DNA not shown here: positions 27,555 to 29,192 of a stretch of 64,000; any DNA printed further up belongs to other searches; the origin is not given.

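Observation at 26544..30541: LarA-like racemase inserted between lactaldehyde reductase-like ADH and aldehyde dehydrogenase, translationally coupled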

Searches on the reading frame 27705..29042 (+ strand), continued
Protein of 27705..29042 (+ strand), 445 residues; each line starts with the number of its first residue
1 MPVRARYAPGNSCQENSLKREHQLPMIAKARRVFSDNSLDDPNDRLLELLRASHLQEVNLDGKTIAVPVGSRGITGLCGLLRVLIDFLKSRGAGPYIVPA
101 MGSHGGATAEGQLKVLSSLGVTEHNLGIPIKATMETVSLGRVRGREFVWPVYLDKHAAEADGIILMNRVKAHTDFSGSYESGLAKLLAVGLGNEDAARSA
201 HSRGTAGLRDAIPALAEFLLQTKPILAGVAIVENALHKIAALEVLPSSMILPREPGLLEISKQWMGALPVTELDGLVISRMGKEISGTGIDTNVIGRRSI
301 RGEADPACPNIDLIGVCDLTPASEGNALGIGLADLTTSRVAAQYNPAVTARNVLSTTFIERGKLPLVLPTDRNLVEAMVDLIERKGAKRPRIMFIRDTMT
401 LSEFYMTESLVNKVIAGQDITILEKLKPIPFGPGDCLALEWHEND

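Call 23: find_encoding_contigs(protein=P0001, flank=10000, max_places=3)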
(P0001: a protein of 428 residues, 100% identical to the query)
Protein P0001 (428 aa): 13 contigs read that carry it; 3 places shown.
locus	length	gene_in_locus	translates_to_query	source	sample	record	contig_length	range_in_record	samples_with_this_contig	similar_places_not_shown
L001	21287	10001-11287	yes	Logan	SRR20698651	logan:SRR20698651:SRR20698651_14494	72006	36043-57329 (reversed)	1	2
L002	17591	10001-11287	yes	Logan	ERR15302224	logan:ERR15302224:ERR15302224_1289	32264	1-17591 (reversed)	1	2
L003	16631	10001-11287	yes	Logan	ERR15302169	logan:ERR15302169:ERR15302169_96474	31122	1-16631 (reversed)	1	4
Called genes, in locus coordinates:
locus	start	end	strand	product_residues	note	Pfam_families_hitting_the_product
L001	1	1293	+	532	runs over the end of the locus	PF13229:Beta_helix (weak)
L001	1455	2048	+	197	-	PF07963:N_methyl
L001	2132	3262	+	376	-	PF01208:URO-D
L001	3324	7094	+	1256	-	PF02837:Glyco_hydro_2_N (weak), PF22666:Glyco_hydro_2_N2, PF14683:CBM-like (faint), PF00703:Glyco_hydro_2, PF00754:F5_F8_type_C, PF22633:F5_F8_type_C_2 (faint)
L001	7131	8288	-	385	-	PF00392:GntR, PF00532:Peripla_BP_1, PF13407:Peripla_BP_4, PF13377:Peripla_BP_3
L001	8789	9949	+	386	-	PF00465:Fe-ADH, PF13685:Fe-ADH_2, PF25137:ADH_Fe_C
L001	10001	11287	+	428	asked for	-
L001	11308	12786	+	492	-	PF00171:Aldedh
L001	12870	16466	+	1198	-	-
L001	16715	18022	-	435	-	PF03952:Enolase_N, PF00113:Enolase_C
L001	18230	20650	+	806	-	PF17764:PriA_3primeBD, PF00270:DEAD, PF04851:ResIII, PF00271:Helicase_C (faint), PF18074:PriA_C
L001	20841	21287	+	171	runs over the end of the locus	PF01050:MannoseP_isomer, PF07883:Cupin_2 (weak)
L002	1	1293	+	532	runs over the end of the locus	PF13229:Beta_helix (weak)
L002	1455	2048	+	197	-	PF07963:N_methyl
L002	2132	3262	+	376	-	PF01208:URO-D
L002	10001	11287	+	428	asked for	-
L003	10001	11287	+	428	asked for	-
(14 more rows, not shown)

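Call 24: find_encoding_contigs(protein=P0011, flank=10000, max_places=3)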
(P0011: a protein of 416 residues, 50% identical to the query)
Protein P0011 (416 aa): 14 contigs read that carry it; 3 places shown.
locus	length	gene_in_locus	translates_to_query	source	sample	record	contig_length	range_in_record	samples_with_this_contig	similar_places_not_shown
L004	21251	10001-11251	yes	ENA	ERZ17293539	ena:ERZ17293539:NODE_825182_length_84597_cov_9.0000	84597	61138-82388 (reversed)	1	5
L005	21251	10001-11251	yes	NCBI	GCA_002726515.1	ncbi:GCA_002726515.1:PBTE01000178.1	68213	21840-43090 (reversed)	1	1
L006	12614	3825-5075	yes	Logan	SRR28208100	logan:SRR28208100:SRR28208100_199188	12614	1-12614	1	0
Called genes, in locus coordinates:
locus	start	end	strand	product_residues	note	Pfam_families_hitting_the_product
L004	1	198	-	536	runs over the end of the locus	PF01364:Peptidase_C25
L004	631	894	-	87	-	-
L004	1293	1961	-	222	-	-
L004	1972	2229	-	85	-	-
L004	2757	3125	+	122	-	-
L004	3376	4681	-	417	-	-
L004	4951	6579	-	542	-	PF02638:GHL10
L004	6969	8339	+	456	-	PF04734:Ceramidase_alk (faint)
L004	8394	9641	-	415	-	PF00067:p450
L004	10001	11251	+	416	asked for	PF04015:DUF362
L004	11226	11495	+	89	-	-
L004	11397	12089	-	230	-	PF01791:DeoC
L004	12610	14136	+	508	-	PF10459:Peptidase_S46 (faint), PF00089:Trypsin, PF13365:Trypsin_2, PF00595:PDZ, PF13180:PDZ_2, PF17820:PDZ_6, PF13180:PDZ_2 (weak), PF17820:PDZ_6, +2 more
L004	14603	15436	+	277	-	PF01261:AP_endonuc_2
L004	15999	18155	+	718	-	PF07583:PSCyt2, PF07587:PSD1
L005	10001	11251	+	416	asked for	PF04015:DUF362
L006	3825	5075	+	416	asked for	PF04015:DUF362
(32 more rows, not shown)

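Call 26: find_related_loci(query=A1, collection=genome_contigs, flank=10000)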
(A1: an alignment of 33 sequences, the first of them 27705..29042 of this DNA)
Query A1 (445 aa) in genome_contigs; peptide patterns used: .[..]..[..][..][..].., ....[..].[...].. (x = any residue, [..] = any of these).
600 stretches matched a pattern (row limit reached: there are more); 586 encode a relative of the query (tblastn E <= 1e-3); the best 80 are kept; 80 distinct loci.
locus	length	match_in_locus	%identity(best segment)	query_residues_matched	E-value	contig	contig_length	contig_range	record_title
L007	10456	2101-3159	45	62-419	4e-100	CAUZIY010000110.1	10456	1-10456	MAG: Phycisphaerae bacterium isolate CB11b_Tmax.19 genome assembly, contig: Ga0310125_10002040, whole genome shotgun seq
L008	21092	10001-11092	45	62-439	1e-97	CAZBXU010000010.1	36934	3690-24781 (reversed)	MAG TPA_asm: uncultured Spirochaetaceae bacterium isolate SRP214966_co5_300 genome assembly, contig: NODE_660_length_369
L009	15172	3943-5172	42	23-438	5e-96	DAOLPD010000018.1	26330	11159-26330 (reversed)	MAG TPA_asm: Bacillota bacterium isolate AMR_MDS_4744 NODE_2396_length_26330_cov_5.145576, whole genome shotgun sequence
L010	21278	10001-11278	42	6-433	5e-95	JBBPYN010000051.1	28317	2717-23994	MAG: Rubrobacterales bacterium isolate bin.174 bin.174_S1Ck141_544613_length_28317_cov_23.6017, whole genome shotgun seq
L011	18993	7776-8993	42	24-431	4e-94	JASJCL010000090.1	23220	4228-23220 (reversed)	MAG: Desulfosarcinaceae bacterium isolate MO_167.B19 MO_167.c_1619, whole genome shotgun sequence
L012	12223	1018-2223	41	23-429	6e-94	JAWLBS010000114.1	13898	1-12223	MAG: Phycisphaerae bacterium isolate 15dZY3.bin.115 NODE_4681_length_13898_cov_7.572143, whole genome shotgun sequence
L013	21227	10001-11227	40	20-431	6e-94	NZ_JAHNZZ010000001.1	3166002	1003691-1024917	Bacillus sp. FJAT-29790 scaffold1, whole genome shotgun sequence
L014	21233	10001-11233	39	19-431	2e-93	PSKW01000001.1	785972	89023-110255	MAG: Gemmataceae bacterium isolate ERB_16_1 NODE_1_length_785972_cov_9.975627, whole genome shotgun sequence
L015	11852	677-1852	41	15-414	2e-93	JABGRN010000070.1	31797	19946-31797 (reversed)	MAG: Prolixibacteraceae bacterium isolate co234_bin80 NODE_2824_length_31797_cov_19.712652, whole genome shotgun sequenc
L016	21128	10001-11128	43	59-434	2e-93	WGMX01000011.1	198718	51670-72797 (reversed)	MAG: Anaerolineaceae bacterium isolate RI_313 c_000000159360, whole genome shotgun sequence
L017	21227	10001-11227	39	21-432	3e-93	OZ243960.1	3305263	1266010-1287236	MAG: Rubrobacteraceae bacterium isolate 6d3ed29e-e20b-42c7-a023-2236d73a9153 genome assembly, chromosome: 1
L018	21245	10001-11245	40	21-438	2e-92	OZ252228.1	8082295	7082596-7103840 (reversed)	MAG: Candidatus Latescibacterota bacterium isolate 2d5a3a6b-ac94-4199-888f-c4fbb53c5f42 genome assembly, chromosome: 1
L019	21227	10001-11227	39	20-431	2e-92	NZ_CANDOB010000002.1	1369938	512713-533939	Alkalihalobacillus sp. CinArs1 NODE_2_length_1369938_cov_206.77, whole genome shotgun sequence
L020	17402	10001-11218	41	23-431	2e-92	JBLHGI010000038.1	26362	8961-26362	MAG: Planctomycetota bacterium isolate 3300054976_87 Ga0535667_0002058, whole genome shotgun sequence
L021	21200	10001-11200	43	23-423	1e-91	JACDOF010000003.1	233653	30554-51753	MAG: Brevibacillus sp. isolate GB_MAG14_061 c_000000000037, whole genome shotgun sequence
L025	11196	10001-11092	40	62-425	6e-91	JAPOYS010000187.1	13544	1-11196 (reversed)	MAG: Chloroflexota bacterium isolate COS4_bin_41 NODE_3653_length_13544_cov_14.1462, whole genome shotgun sequence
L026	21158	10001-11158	41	23-414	1e-90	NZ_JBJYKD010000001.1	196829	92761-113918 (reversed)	Thermoanaerobacterium sp. DL9XJH110 NODE_1_length_196829_cov_226.341038, whole genome shotgun sequence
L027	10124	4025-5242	41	24-431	8e-91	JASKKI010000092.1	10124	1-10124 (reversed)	MAG: Clostridia bacterium isolate DJKA51_ANT-F21_bin.3 scaffold_1282, whole genome shotgun sequence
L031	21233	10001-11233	39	16-431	2e-89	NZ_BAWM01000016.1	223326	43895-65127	Neobacillus niacini strain F8, whole genome shotgun sequence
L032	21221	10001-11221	42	23-431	2e-89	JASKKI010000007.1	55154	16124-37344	MAG: Clostridia bacterium isolate DJKA51_ANT-F21_bin.3 scaffold_50, whole genome shotgun sequence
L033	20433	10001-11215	39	24-431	3e-89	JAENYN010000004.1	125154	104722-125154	MAG: Alkalihalobacillus macyae isolate B5_bin.12 B5_bin12_NODE_65_length_125154_cov_40.296117, whole genome shotgun sequ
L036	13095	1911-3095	40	25-421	5e-89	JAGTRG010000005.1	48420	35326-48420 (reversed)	MAG: Candidatus Bathyarchaeota archaeon isolate JZ-2_2_bin_4.3.1 JZ-2_2_bin_4.3.1_NODE_5, whole genome shotgun sequence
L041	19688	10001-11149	39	29-418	7e-88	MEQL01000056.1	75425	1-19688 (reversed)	MAG: Bdellovibrionales bacterium RIFOXYD12_FULL_39_22 rifoxyd3_full_scaffold_81, whole genome shotgun sequence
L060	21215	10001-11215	39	24-431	3e-86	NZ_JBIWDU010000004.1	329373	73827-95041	Neobacillus sp. NPDC097160 NPDC097160_222_D7.ctg-0004, whole genome shotgun sequence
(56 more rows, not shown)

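Call 28: predict_structure(alignment_id=A1)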
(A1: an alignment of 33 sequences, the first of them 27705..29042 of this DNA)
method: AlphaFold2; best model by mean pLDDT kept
length: 445 residues; sequences in the alignment: 33
mean_pLDDT: 91.9   pTM: 0.88
mean pLDDT of the five models: 91.9, 91.3, 90.5, 90.5, 90.4
residues with pLDDT >= 90: 352; 70-90: 69; 50-70: 6; < 50: 18
segments of 3 or more residues with pLDDT < 50: 1-8, 10-14, 16-18
pLDDT, mean of each block of 10 residues (from residue 1): 43 49 90 95 98 97 96 87 98 98 84 92 98 98 96 98 97 92 96 94 91 98 98 96 98 98 95 98 90 94 92 97 85 96 90 86 94 98 94 97 97 90 97 96 65
secondary structure, 60 per line:
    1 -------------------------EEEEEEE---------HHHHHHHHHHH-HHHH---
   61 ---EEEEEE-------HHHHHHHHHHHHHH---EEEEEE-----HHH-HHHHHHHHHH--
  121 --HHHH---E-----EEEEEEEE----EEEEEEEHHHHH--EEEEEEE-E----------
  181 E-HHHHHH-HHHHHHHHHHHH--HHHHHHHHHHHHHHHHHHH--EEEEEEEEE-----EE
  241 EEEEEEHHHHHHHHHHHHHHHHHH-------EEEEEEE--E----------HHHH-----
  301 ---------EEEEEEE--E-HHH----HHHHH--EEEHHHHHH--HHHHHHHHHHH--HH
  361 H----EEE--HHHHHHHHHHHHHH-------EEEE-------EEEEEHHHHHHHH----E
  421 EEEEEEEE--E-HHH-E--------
elements in order: E26-32 H42-52 H54-57 E64-69 H77-90 E94-99 H109-118 H123-126 E136-143 E148-154 H155-159 E162-168 H183-188 H190-201 H204-222 E225-233 E239-246 H247-264 E272-278 H292-295 E310-316 H328-332 E335-337 H338-343 H346-356 E366-368 H371-384 E392-395 E403-407 H408-415 E420-428
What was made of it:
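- On LarA superfamily (NPN-dependent racemases and epimerases): AF2 model with pLDDT 91.9 (call 28).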

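Call 31: fold_search(model_id=the predicted structure, library=pdb)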
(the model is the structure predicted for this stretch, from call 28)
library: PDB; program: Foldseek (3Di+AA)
matches with E <= 10: 1073; with E <= 0.001: 19
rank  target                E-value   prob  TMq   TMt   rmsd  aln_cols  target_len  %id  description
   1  9eia_B                4.5e-11  1.00  0.53  0.56   6.9       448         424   15  A broad-substrate spectrum lactate racemase A from Isosphaera pallida in complex with copurified D-lactate (released 2025-01-29)
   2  9eid                  4.7e-10  1.00  0.53  0.55   7.2       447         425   14  A broad-substrate spectrum lactate racemase A from Isosphaera pallida in complex with D-2-Hydroxybutyrate (released 2025-01-29)
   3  9eia_A                1.2e-09  1.00  0.53  0.55   7.1       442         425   14  A broad-substrate spectrum lactate racemase A from Isosphaera pallida in complex with copurified D-lactate (released 2025-01-29)
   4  7s91                  2.5e-09  1.00  0.45  0.49   7.5       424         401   13  Structure of the malate racemase mar2 apoprotein from Thermoanaerobacterium thermosaccharolyticum at 2.25 angstroms reso (released 2021-10-13)
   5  9q3j_E                3.2e-09  1.00  0.49  0.49   8.6       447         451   15  Structures of LarA-like nickel-pincer nucleotide cofactor-utilizing enzyme with a single catalytic histidine residue f (released 2025-09-17)
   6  9q3j_G                8.3e-09  1.00  0.50  0.49   7.3       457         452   14  Structures of LarA-like nickel-pincer nucleotide cofactor-utilizing enzyme with a single catalytic histidine residue f (released 2025-09-17)
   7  8ezf                  1.1e-08  1.00  0.52  0.55   6.7       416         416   15  A tethered niacin-derived pincer complex with a nickel-carbon or sulfite-carbon bond in lactate racemase R98A/R100A vari (released 2023-01-25)
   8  9q3k_A                1.3e-08  1.00  0.50  0.47   8.8       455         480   14  Structure of LarA-like nickel-pincer nucleotide cofactor-utilizing enzyme with a single catalytic histidine residue fr (released 2025-09-24)
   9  6d6z                  1.4e-08  1.00  0.46  0.51   7.0       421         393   12  Structure of the malate racemase apoprotein from Thermoanaerobacterium thermosaccharolyticum (released 2019-04-24)
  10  2yjg_A                2.0e-08  1.00  0.49  0.52   7.4       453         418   12  Structure of the lactate racemase apoprotein from Thermoanaerobacterium thermosaccharolyticum (released 2012-05-30)
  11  4nar                  4.4e-08  1.00  0.45  0.47   5.8       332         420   16  Crystal Structure of the Q9WYS3 protein from Thermotoga maritima. Northeast Structural Genomics Consortium Target VR152 (released 2013-11-06)
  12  9q3j_H                6.4e-08  1.00  0.47  0.47   9.0       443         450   14  Structures of LarA-like nickel-pincer nucleotide cofactor-utilizing enzyme with a single catalytic histidine residue f (released 2025-09-17)
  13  2yjg_B                8.6e-08  1.00  0.46  0.49   9.7       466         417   12  Structure of the lactate racemase apoprotein from Thermoanaerobacterium thermosaccharolyticum (released 2012-05-30)
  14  6c1w_A                1.8e-07  1.00  0.50  0.51   6.5       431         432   13  A tethered niacin-derived pincer complex with a nickel-carbon or sulfite-carbon bond in lactate racemase (released 2018-03-14)
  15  5huq_A                3.4e-07  1.00  0.51  0.52   6.8       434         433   13  A tethered niacin-derived pincer complex with a nickel-carbon bond in lactate racemase (released 2016-02-10)
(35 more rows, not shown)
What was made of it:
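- On LarA superfamily (NPN-dependent racemases and epimerases): All 19 Foldseek PDB hits with E < 1e-3 are LarA-family structures aligned over about 420-450 columns (call 31).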

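Call 33: search_protein_families(library=pfam, proteins=[L013:8826-9845:+, L031:11278-12048:+, L026:8697-9983:+, L013:7407-8726:+, L026:8139-8693:+, L031:12118-12927:+, L025:8834-9796:+, L026:11247-11633:+, L026:11647-12669:+, L032:8765-9973:+], max_evalue=0.0001)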
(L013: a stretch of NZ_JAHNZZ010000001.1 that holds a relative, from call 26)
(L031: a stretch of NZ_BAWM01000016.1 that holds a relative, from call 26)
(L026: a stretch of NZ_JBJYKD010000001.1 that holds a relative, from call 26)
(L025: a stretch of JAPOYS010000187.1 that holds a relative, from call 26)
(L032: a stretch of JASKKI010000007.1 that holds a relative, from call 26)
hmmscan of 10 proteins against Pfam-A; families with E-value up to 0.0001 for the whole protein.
L013:8826-9845:+ (339 aa): 1 family
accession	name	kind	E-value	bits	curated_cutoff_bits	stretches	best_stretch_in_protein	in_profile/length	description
PF04166.17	PdxA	-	1e-113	379.9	27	1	41-332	1-286/286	Pyridoxal phosphate biosynthetic protein PdxA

L031:11278-12048:+ (256 aa): 3 families
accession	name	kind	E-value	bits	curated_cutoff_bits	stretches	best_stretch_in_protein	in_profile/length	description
PF13561.12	adh_short_C2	-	2e-55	188.4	27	1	21-251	8-235/236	Enoyl-(Acyl carrier protein) reductase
PF00106.31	adh_short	-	3e-47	161.1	26.6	1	10-203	1-193/195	short chain dehydrogenase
PF08659.16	KR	-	5e-12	46.5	22.6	1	13-172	4-162/180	KR domain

L026:8697-9983:+ (428 aa): 1 family
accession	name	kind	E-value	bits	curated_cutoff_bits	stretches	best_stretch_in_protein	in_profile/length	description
PF06808.19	DctM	-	2.3e-127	425.7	23.8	1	6-415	1-412/413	Tripartite ATP-independent periplasmic transporter, DctM component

L013:7407-8726:+ (439 aa): 2 families
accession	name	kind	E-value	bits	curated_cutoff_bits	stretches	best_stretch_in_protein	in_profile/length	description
PF07005.16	SBD_N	-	3.9e-72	243.2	25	1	3-229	1-230/230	Sugar-binding N-terminal domain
PF17042.10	NBD_C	-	8.3e-38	130.9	28.3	1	251-420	1-168/168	Nucleotide-binding C-terminal domain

L026:8139-8693:+ (184 aa): 1 family
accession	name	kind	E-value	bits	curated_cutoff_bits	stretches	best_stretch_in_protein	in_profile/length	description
PF04290.18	DctQ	-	1.5e-37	128.8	28.3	1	46-175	1-129/132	Tripartite ATP-independent periplasmic transporters, DctQ component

L031:12118-12927:+ (269 aa): 4 families
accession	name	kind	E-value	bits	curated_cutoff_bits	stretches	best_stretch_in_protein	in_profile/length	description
PF02540.23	NAD_synthase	-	3e-09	36.8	21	1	18-84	17-83/242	NAD synthase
PF06508.19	QueC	-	7.9e-07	29.2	22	1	22-85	2-63/210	Queuosine biosynthesis protein QueC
PF01171.26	ATP_bind_3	-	5.1e-05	23.5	27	1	22-134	2-113/182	PP-loop family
PF00764.25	Arginosuc_synth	-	6.4e-05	23.5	27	0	22-84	2-63/162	Arginosuccinate synthase N-terminal HUP domain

L025:8834-9796:+ (320 aa): 4 families
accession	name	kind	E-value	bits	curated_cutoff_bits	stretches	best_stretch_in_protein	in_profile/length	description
PF01555.25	N6_N4_Mtase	-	1.8e-43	149.5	26.7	1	80-304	1-220/221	DNA methylase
PF13649.12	Methyltransf_25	-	1.2e-06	29.5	27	1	269-315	1-49/97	Methyltransferase domain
PF13847.12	Methyltransf_31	-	5.1e-06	26.7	27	1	265-313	3-54/145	Methyltransferase domain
PF01170.24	UPF0020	-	6.3e-05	23.2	22.3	0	242-278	4-41/197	RMKL-like, methyltransferase domain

L026:11247-11633:+ (128 aa): 0 families

L026:11647-12669:+ (340 aa): 0 families

L032:8765-9973:+ (402 aa): 2 families
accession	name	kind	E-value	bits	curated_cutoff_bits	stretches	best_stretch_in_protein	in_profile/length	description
PF20629.2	GD_AH_C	-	5.2e-97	324.4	26.8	1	160-400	2-241/242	D-galactarate/Altronate dehydratase, C-terminal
PF04295.18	GD_AH_second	-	3.4e-43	147.4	27.3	1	22-150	1-136/136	D-galactarate dehydratase/Altronate hydrolase, second domain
